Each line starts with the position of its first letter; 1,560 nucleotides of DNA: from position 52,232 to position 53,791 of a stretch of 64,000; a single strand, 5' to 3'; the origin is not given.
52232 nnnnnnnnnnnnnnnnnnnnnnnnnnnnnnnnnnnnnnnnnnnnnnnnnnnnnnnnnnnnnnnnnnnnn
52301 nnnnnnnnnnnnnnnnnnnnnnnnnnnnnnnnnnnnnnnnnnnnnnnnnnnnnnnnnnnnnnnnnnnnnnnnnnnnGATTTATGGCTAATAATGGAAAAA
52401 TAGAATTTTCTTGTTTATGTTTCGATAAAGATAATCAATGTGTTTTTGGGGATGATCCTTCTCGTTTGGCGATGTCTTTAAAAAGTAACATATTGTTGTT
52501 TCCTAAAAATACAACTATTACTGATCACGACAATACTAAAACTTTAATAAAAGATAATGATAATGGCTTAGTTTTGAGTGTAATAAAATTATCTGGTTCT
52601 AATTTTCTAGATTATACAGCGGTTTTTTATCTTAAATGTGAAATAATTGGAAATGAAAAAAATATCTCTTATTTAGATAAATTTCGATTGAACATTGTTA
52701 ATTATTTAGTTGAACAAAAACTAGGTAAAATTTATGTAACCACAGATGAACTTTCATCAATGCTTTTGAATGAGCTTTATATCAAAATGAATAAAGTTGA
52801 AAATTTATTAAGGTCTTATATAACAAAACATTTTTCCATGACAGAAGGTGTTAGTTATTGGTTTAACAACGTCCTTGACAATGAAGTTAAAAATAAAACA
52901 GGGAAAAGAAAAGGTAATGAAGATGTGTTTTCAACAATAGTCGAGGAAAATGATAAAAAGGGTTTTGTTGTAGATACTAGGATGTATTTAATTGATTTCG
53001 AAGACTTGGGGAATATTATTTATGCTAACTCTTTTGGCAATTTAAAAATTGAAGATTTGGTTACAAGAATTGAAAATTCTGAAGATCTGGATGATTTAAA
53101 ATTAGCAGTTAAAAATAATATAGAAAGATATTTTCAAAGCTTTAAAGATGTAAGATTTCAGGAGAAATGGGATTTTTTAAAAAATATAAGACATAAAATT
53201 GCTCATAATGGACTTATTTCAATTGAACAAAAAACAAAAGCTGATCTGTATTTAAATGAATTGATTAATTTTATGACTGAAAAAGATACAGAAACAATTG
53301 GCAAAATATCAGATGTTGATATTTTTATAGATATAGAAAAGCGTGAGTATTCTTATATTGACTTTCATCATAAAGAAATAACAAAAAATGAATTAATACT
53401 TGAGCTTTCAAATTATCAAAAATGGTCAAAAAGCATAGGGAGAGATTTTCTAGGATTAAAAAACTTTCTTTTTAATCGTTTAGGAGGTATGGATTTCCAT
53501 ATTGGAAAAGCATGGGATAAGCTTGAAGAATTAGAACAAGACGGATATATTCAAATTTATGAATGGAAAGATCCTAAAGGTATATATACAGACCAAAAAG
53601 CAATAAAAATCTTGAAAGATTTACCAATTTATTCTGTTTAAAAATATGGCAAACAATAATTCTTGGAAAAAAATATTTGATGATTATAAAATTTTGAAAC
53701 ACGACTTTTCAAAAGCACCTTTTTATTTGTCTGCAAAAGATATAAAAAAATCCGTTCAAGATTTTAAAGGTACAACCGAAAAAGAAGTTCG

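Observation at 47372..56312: Two SAM-I riboswitch plus compact metK modules bracket a ~6.7-kb accessory/defence island rich in SAM-dependent methyltransferases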

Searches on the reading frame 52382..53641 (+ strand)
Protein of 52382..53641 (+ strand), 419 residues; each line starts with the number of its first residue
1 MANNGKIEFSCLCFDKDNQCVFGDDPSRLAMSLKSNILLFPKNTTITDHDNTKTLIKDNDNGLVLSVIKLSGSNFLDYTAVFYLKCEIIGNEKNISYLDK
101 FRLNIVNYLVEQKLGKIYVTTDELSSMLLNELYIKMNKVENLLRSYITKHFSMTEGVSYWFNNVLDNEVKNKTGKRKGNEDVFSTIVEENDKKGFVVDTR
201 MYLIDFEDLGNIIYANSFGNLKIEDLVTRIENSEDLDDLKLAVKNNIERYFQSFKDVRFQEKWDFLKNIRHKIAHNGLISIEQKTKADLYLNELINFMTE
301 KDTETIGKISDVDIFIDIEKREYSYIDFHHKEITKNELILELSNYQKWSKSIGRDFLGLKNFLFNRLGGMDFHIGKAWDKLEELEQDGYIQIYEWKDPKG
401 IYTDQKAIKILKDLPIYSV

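Call 6: search_protein_families(library=pfam, proteins=[window:52382-53641:+], max_evalue=0.01)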
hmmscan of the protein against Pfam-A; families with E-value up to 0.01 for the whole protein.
window:52382-53641:+ (419 aa): 0 families
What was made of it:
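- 52382..53641 (+): 419-aa HEPN/Abi-like protein in the variable middle slot. No direct Pfam hit (call 6).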

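Call 31: search_protein_families(library=ncbifam, proteins=[window:52382-53641:+], max_evalue=0.01)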
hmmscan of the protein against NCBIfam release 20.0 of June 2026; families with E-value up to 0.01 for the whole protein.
window:52382-53641:+ (419 aa): 0 families

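Call 32: search_protein_families(library=padloc, proteins=[window:52382-53641:+], max_evalue=0.01)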
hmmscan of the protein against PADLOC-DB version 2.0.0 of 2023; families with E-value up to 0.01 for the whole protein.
window:52382-53641:+ (419 aa): 1 family
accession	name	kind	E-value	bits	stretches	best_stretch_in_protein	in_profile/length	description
PDLC04592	PDC-M34B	-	4e-06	24.6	1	127-216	56-137/192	-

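Call 89: search_protein_representatives(protein=window:52382-53638:+)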
Query: 419 residues. Proteins with E-value up to 0.001 (for the whole library): 199; up to 1e-10: 123; up to 1e-30: 22. The best 150 are listed.
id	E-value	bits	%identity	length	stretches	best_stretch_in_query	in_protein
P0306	5.3e-141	486.7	55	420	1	3-418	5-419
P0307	1.1e-108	380.3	47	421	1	6-418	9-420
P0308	4.4e-101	355.3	52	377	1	60-419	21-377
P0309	1.7e-95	336.9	46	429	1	9-409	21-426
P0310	3.6e-73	263.4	54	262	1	152-419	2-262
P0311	1.1e-72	261.8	42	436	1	7-410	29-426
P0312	2.4e-72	260.6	41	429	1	7-416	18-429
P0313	2.7e-63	230.8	38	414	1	5-413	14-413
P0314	1.1e-57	212.3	36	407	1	8-414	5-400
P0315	4.5e-53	197.2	39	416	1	5-414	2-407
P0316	2.8e-49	184.7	38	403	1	94-414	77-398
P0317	3.2e-48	181.2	34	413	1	8-401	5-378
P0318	3.9e-47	177.6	36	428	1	6-400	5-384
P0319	1.9e-41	158.9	33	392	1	8-401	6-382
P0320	1.5e-40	156.0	36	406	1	48-398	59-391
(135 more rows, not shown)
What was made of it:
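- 52382..53641 (+): The family has 199 cluster representatives (call 89).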

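Call 91: search_protein_families(library=pfam, alignment_id=A5, max_evalue=0.01)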
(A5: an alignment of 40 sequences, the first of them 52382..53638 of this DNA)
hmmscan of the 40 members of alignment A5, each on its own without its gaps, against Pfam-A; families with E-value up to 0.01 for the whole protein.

A. member 1, window:52382-53638:+ (419 aa): 0 families

B. families by the number of members that match (of 40 scanned): 12 families
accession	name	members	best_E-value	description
PF18731.6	HEPN_Swt1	33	6.8e-11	Swt1-like HEPN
PF07751.16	Abi_2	6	1.7e-07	Abi-like protein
PF01934.22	HepT-like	4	3.1e-05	Ribonuclease HepT-like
PF13643.11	DUF4145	1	0.00022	Domain of unknown function (DUF4145)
PF18735.6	HEPN_RiboL-PSP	1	0.00083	RiboL-PSP-HEPN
PF19745.5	FUT8_N_cat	1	0.001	Alpha-(1,6)-fucosyltransferase N- and catalytic domains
PF03665.18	UPF0172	1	0.0012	Uncharacterised protein family (UPF0172)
PF18734.6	HEPN_AbiU2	1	0.0015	AbiU2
PF03732.24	Retrotrans_gag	1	0.0044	Retrotransposon gag protein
PF05061.18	Pox_A11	1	0.0056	Poxvirus A11 Protein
PF21696.3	TECR_N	1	0.007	TECR, ubiquitin-like domain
PF17522.7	DUF5446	1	0.0096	Family of unknown function (DUF5446)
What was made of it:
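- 52382..53641 (+): 33 of 40 relatives hit HEPN_Swt1 and 6 hit Abi_2 (call 91).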

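Call 92: search_solved_structures(query=A5, max_evalue=1)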
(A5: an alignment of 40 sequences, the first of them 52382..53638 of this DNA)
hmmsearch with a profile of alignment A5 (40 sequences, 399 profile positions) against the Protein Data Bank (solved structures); distinct sequences matched with E-value up to 1: 0.
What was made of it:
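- Tried and rejected: PDB profile search: no hit (call 92).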

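Call 93: predict_structure(protein=window:52382-53638:+)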
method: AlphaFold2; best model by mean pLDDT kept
length: 419 residues; sequences in the alignment: 1
mean_pLDDT: 38.2   pTM: 0.21
mean pLDDT of the five models: 38.2, 33.9, 32.4, 29.4, 28.0
residues with pLDDT >= 90: 0; 70-90: 1; 50-70: 28; < 50: 390
segments of 3 or more residues with pLDDT < 50: 1-176, 178-333, 348-377, 394-407, 413-419
pLDDT, mean of each block of 10 residues (from residue 1): 30 42 37 35 43 42 37 27 34 38 38 29 26 29 32 31 43 46 40 32 27 29 40 43 45 39 46 41 44 44 32 24 26 48 47 41 43 46 59 45 45 41
secondary structure, 60 per line:
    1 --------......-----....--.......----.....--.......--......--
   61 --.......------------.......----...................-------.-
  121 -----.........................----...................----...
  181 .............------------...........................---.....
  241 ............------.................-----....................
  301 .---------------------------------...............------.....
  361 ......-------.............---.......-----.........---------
elements in order: E9-14 E20-23 H26-32 E37-41 E44-50 E53-58 E63-69 E82-88 H93-111 H126-150 H155-173 H178-193 H206-232 H236-252 H259-275 H281-301 H335-349 H356-366 H374-386 E390-396 E402-410
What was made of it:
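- On HEPN / Abi-like RNase (419-aa protein): The single-sequence AF2 model is unusable, pLDDT 38 (call 93).
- Tried and rejected: Single-sequence AF2 of the 419-aa protein: unusable (call 93).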
